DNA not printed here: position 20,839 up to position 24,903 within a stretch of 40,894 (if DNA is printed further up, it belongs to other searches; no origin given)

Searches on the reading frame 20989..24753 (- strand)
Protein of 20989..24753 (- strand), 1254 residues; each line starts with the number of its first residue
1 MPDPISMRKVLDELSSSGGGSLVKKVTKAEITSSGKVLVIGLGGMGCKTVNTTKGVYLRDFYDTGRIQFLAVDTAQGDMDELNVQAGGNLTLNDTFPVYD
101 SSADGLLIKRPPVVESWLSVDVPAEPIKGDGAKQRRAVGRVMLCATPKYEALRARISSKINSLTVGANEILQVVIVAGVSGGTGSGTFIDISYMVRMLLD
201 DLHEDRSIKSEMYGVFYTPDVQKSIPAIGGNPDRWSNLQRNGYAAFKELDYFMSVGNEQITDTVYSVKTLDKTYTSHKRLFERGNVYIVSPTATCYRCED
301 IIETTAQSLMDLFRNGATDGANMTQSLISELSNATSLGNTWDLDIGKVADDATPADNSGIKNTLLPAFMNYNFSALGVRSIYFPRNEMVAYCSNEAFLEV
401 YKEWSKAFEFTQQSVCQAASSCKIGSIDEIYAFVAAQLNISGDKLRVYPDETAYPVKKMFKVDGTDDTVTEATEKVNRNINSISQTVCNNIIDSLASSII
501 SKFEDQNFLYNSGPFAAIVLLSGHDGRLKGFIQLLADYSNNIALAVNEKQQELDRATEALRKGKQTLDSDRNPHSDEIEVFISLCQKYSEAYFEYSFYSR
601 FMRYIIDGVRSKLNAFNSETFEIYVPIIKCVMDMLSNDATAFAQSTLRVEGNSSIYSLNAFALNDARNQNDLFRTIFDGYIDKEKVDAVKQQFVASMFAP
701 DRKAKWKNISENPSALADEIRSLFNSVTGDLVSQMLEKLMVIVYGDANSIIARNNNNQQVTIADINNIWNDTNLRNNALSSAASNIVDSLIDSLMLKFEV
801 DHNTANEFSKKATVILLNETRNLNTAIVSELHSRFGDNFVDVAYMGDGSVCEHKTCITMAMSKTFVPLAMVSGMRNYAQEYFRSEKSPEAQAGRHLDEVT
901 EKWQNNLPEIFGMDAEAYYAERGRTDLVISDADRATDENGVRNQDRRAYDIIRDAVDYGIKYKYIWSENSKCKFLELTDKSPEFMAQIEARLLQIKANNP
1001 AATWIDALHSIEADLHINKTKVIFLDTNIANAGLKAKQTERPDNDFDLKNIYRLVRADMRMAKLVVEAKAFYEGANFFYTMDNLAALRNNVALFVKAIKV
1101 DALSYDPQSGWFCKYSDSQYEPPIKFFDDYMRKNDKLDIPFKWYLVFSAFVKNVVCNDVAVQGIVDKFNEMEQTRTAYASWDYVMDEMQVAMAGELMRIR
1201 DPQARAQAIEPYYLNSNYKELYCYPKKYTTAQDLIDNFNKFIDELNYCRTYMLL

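Call 5: search_protein_families(library=pfam, proteins=[window:20989-24753:-], max_evalue=0.01)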
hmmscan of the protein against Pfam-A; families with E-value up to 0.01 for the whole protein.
window:20989-24753:- (1254 aa): 2 families
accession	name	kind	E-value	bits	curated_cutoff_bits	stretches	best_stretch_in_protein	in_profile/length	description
PF13809.12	Tubulin_2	-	8.1e-47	160.6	27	1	38-401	1-355/356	Tubulin like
PF00091.31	Tubulin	-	1.7e-05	25.7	33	0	155-187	94-126/190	Tubulin/FtsZ family, GTPase domain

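Call 6: search_protein_families(library=padloc, proteins=[window:20989-24753:-], max_evalue=0.01)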
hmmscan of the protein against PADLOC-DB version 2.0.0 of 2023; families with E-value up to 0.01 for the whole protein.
window:20989-24753:- (1254 aa): 0 families
